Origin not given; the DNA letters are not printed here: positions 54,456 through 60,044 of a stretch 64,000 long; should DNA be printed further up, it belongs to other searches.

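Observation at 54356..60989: Sec-dependent Rhs polymorphic toxin cassette with lipoprotein immunity candidates in a chlamydia-like genome context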

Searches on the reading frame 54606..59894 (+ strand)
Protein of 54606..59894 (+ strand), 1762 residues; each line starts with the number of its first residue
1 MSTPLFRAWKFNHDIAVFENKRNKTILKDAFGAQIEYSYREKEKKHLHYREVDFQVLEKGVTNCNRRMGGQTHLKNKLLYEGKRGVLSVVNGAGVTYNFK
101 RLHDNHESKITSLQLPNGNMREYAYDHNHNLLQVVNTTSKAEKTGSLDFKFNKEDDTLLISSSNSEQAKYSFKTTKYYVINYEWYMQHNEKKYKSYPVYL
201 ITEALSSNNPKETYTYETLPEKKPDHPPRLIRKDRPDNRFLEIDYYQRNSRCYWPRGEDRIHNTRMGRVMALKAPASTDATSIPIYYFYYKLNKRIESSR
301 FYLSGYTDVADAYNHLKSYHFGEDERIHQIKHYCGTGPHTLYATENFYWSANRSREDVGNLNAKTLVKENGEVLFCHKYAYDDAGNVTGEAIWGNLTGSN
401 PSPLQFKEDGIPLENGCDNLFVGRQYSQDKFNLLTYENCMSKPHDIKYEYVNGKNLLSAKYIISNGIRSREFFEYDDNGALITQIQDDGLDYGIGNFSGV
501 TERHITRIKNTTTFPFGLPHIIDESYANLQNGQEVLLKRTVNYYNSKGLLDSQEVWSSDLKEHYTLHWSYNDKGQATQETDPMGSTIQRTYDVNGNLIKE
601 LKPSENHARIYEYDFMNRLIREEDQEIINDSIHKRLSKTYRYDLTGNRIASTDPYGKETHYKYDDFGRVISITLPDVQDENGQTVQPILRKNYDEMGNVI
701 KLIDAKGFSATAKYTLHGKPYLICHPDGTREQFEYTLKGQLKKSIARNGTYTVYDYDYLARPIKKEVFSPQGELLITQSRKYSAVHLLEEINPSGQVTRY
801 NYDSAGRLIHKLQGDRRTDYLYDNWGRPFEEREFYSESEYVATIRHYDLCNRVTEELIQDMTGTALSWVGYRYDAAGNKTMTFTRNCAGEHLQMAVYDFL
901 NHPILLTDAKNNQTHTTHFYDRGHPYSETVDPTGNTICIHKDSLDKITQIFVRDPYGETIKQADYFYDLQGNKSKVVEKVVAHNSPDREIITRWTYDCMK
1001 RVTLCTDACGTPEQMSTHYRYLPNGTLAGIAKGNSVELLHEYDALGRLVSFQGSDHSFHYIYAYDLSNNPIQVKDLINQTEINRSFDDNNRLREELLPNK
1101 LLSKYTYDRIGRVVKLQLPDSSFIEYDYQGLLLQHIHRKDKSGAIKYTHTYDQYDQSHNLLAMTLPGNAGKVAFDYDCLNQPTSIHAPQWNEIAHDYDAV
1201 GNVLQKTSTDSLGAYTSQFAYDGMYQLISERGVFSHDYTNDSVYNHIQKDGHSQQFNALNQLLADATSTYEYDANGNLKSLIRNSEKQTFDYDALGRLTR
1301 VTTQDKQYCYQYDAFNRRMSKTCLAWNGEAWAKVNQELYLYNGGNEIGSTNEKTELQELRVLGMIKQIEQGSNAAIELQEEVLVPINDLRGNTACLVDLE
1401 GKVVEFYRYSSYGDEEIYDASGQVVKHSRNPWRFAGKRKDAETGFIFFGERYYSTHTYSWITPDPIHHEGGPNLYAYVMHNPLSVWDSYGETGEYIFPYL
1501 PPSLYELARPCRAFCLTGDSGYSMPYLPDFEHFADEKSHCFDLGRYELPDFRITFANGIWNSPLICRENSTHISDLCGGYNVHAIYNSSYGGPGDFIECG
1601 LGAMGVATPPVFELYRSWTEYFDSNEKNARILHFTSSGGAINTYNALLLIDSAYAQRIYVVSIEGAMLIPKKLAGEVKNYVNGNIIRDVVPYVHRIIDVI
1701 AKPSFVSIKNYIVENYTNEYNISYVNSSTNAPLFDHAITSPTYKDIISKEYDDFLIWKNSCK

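Call 4: search_protein_families(library=pfam, proteins=[window:54606-59894:+], max_evalue=0.01)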
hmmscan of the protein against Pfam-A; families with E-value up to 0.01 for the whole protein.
window:54606-59894:+ (1762 aa): 1 family
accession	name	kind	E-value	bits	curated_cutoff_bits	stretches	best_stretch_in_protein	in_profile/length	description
PF05593.20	RHS_repeat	-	5.8e-53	176.8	22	5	1272-1303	1-33/38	RHS Repeat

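Call 9: search_protein_families(library=ncbifam, proteins=[window:54606-59894:+], max_evalue=0.01)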
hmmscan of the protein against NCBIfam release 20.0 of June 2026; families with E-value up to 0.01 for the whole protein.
window:54606-59894:+ (1762 aa): 3 families
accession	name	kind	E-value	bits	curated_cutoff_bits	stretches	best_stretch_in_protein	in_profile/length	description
TIGR01643.1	YD_repeat_2x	repeat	2.6e-34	116.4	15.8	3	642-678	1-37/42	YD repeat-containing protein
NF041261.1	RHS_core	equivalog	6.1e-34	117.1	2000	4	565-857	471-762/1261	RHS element core protein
TIGR03696.1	Rhs_assc_core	domain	1.5e-17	63.9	32.5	1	1418-1490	1-75/76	RHS repeat-associated core domain-containing protein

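Call 19: find_related_loci(query=window:54606-59891:+, collection=genome_contigs, flank=10000)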
Query window:54606-59891:+ (1762 aa) in genome_contigs; peptide patterns used: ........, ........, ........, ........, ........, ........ (x = any residue, [..] = any of these).
37 stretches matched a pattern; 1 encode a relative of the query (tblastn E <= 1e-3); 1 distinct loci.
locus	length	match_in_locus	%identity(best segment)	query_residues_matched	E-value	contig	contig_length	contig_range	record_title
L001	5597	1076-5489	35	7-1526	0e+0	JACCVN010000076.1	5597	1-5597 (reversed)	MAG: Parachlamydiaceae bacterium isolate MGR_bin127 SD2897-2912_k127_44633, whole genome shotgun sequence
